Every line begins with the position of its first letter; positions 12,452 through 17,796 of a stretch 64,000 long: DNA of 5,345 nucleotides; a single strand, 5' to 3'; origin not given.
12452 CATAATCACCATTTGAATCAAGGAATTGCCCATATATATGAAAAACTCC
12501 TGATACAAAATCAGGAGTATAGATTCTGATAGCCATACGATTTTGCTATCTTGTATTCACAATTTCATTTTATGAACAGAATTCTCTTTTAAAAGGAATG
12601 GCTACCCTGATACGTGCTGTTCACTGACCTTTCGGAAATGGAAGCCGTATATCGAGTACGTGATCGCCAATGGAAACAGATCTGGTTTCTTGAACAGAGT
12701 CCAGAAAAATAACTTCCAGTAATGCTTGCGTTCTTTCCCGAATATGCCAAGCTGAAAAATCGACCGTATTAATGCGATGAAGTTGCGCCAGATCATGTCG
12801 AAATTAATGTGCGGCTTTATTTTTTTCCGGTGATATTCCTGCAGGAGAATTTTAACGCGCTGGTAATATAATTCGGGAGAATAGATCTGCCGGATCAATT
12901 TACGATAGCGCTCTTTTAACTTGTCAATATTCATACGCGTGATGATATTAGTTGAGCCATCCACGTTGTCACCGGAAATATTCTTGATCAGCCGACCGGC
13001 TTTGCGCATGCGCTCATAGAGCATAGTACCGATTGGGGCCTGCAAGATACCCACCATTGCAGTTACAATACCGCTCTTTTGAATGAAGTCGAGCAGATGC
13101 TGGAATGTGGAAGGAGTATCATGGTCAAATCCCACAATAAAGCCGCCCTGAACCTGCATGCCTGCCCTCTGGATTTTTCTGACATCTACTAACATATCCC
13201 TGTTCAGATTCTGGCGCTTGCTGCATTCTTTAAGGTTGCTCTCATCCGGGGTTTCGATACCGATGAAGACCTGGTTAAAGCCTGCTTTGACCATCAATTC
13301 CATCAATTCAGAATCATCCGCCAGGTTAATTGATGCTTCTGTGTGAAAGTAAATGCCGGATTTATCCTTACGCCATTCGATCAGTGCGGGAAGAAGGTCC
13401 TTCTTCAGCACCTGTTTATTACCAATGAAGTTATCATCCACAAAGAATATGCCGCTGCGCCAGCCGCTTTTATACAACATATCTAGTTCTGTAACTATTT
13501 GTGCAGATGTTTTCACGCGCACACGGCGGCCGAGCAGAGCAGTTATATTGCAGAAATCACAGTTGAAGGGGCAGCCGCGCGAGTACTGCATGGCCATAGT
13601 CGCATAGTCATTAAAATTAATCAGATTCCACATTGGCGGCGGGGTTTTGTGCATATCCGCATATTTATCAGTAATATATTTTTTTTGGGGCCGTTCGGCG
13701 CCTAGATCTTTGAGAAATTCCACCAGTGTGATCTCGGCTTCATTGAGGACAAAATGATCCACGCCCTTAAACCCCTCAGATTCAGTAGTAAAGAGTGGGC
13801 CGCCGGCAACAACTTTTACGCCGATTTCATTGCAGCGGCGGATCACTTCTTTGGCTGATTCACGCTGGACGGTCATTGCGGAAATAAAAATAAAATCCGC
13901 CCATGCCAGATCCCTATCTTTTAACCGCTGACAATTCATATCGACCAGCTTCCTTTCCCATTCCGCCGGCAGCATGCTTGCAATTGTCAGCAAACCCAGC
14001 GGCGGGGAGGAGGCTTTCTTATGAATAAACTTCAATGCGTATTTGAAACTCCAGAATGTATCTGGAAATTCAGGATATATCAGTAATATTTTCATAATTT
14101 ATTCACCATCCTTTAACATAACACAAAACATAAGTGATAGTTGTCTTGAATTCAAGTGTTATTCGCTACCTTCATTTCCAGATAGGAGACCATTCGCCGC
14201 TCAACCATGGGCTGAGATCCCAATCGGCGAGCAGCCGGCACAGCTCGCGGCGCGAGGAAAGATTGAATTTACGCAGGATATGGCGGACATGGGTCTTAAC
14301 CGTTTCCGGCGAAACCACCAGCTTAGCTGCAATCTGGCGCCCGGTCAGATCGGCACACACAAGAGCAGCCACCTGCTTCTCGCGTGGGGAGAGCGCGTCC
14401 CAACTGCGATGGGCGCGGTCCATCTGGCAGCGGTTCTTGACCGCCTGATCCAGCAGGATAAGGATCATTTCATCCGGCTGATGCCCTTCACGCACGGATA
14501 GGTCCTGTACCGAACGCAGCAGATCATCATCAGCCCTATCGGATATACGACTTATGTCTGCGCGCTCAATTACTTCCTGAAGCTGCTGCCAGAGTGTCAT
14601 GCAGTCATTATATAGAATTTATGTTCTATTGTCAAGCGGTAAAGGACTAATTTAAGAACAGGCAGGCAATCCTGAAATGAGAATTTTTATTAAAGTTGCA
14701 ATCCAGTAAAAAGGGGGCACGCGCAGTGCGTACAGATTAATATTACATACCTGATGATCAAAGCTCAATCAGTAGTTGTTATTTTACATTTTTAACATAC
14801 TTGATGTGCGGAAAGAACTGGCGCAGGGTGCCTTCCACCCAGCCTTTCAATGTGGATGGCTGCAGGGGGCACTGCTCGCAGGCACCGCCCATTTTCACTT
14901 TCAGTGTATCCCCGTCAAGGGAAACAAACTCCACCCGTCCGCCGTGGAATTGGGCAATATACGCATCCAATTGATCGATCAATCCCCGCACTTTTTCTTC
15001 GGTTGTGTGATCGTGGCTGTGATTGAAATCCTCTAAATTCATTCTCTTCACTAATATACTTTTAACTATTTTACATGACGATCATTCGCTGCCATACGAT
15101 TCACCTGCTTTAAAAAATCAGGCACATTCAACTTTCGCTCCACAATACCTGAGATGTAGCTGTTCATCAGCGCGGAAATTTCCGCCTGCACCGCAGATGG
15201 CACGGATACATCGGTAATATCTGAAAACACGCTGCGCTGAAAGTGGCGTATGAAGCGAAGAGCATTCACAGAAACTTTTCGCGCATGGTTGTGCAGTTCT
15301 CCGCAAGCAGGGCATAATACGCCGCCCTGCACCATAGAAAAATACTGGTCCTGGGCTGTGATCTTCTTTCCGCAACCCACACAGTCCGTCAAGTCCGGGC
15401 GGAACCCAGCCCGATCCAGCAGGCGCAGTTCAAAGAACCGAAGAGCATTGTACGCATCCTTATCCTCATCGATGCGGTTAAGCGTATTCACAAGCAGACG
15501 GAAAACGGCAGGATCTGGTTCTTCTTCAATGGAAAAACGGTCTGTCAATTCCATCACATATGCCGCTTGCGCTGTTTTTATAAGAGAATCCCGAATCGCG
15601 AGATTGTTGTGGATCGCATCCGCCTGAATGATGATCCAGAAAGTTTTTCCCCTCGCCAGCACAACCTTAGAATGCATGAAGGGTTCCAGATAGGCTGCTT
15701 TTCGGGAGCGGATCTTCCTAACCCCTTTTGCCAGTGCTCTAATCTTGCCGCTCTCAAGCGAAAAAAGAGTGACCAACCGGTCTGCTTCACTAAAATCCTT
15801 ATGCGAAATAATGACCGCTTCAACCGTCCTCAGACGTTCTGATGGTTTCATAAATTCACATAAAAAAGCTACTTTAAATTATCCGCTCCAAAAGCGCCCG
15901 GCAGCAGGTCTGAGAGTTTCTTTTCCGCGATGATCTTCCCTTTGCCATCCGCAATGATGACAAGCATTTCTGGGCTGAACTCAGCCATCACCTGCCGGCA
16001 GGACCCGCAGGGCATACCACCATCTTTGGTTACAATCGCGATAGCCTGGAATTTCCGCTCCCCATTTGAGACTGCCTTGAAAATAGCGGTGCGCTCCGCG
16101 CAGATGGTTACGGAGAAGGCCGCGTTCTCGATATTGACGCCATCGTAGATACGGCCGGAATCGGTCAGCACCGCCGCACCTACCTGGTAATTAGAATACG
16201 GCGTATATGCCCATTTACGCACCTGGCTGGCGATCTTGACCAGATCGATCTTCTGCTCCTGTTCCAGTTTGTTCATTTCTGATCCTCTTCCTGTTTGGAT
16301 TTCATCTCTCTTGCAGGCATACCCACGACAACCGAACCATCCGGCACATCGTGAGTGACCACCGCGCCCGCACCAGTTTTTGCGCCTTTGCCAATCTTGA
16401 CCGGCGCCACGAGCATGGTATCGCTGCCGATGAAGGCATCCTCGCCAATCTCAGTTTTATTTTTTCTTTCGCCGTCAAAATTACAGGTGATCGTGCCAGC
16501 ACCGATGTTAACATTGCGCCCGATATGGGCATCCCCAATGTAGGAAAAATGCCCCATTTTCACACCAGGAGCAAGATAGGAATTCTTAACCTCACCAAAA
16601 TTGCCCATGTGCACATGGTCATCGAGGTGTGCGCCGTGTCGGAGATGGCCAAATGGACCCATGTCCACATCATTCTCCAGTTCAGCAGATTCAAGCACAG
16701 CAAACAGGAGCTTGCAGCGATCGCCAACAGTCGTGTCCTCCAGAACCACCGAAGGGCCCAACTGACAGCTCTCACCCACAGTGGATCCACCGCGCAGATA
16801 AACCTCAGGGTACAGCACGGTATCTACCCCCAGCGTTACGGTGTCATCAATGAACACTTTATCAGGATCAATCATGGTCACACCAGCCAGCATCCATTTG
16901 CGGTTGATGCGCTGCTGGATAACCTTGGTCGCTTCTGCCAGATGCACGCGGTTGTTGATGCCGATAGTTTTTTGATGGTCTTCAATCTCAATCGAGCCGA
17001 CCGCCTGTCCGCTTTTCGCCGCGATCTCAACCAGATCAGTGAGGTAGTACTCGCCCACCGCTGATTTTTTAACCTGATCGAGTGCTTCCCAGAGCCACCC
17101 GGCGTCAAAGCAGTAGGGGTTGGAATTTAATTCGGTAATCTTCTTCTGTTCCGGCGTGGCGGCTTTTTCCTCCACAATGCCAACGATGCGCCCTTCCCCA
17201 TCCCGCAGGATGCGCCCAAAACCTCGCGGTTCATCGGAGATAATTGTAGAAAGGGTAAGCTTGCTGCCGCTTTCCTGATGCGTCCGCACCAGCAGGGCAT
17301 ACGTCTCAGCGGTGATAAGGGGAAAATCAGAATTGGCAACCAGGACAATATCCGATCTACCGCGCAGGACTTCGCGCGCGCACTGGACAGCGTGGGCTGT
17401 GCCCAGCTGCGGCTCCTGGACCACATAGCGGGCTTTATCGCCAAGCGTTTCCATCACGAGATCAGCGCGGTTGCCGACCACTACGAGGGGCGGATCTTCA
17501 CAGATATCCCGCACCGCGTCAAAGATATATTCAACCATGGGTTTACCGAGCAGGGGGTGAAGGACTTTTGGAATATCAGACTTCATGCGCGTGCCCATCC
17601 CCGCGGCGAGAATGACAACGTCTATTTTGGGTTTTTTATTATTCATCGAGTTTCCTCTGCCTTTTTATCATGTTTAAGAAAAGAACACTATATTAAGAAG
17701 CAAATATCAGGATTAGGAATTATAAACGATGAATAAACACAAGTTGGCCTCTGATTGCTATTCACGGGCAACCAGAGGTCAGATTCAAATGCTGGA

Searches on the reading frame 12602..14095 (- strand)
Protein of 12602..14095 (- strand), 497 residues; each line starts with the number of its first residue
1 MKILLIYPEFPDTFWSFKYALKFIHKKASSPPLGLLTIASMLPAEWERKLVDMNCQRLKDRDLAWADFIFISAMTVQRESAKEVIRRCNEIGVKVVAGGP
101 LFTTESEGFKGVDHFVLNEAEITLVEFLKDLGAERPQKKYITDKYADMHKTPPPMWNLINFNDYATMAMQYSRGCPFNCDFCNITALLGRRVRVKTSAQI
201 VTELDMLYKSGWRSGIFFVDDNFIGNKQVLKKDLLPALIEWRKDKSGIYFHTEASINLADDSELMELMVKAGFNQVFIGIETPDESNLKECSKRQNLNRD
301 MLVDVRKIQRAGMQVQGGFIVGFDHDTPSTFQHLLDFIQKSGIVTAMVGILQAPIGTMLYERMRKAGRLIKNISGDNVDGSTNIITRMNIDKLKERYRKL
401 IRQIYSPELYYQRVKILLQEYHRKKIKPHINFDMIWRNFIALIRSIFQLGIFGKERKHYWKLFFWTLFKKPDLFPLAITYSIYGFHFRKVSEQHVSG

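Call 39: search_protein_families(library=pfam, proteins=[window:12602-14095:-], max_evalue=0.001)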
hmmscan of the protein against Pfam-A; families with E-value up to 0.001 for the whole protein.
window:12602-14095:- (497 aa): 3 families
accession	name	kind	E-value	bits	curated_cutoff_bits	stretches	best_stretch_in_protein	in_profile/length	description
PF13282.11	DUF4070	-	2.8e-38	131.6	22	1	357-495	1-139/144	Domain of unknown function (DUF4070)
PF04055.27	Radical_SAM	-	5.6e-19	69.4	29.5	1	170-338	2-166/166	Radical SAM superfamily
PF02310.24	B12-binding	-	7.3e-12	45.6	32.1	1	30-127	12-120/121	B12 binding domain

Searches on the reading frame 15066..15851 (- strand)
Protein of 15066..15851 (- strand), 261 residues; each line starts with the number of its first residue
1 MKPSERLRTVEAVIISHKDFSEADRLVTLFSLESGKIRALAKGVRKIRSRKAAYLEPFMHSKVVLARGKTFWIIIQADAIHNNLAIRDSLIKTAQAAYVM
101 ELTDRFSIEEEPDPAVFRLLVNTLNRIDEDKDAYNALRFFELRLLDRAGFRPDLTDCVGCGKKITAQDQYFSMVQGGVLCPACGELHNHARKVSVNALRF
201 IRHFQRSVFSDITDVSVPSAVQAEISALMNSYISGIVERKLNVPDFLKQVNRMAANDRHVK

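Call 39: search_protein_families(library=pfam, proteins=[window:15066-15851:-], max_evalue=0.001)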
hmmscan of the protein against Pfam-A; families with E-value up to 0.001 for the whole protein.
window:15066-15851:- (261 aa): 2 families
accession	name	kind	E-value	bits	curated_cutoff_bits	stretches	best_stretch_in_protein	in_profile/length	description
PF02565.21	RecO_C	-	3e-33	115.2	22.1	1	88-241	2-153/157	Recombination protein O C terminal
PF11967.14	RecO_N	-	9.9e-19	67.6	27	1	9-81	5-78/80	Recombination protein O N terminal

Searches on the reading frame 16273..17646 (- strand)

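Call 39: search_protein_families(library=pfam, proteins=[window:16273-17646:-], max_evalue=0.001)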
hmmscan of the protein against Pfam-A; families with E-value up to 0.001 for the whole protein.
window:16273-17646:- (457 aa): 8 families
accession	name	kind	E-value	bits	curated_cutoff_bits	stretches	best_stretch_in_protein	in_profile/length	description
PF00132.30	Hexapep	-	5.8e-20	70.5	27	1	398-432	2-36/36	Bacterial transferase hexapeptide (six repeats)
PF00483.29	NTP_transferase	-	1e-19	71.6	21.2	1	11-221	3-221/245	Nucleotidyl transferase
PF12804.13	NTP_transf_3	-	3.3e-19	70.1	27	1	10-132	1-120/160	MobA-like NTP transferase domain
PF01128.25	IspD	-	1.6e-10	41.6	27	1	9-239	2-215/221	2-C-methyl-D-erythritol 4-phosphate cytidylyltransferase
PF14602.12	Hexapep_2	-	1.2e-08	35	27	1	399-431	3-33/34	Hexapeptide repeat of succinyl-transferase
PF25084.1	LbH_EIF2B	-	6.5e-08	33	54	0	263-316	3-56/105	EIF2B subunit epsilon LbH domain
PF24894.1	Hexapep_GlmU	-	8.2e-05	23.1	23.3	0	287-320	40-73/104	GlmU-like, C-terminal hexapeptide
PF02348.25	CTP_transf_3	-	0.00014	22.2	22.6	1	26-129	15-120/217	Cytidylyltransferase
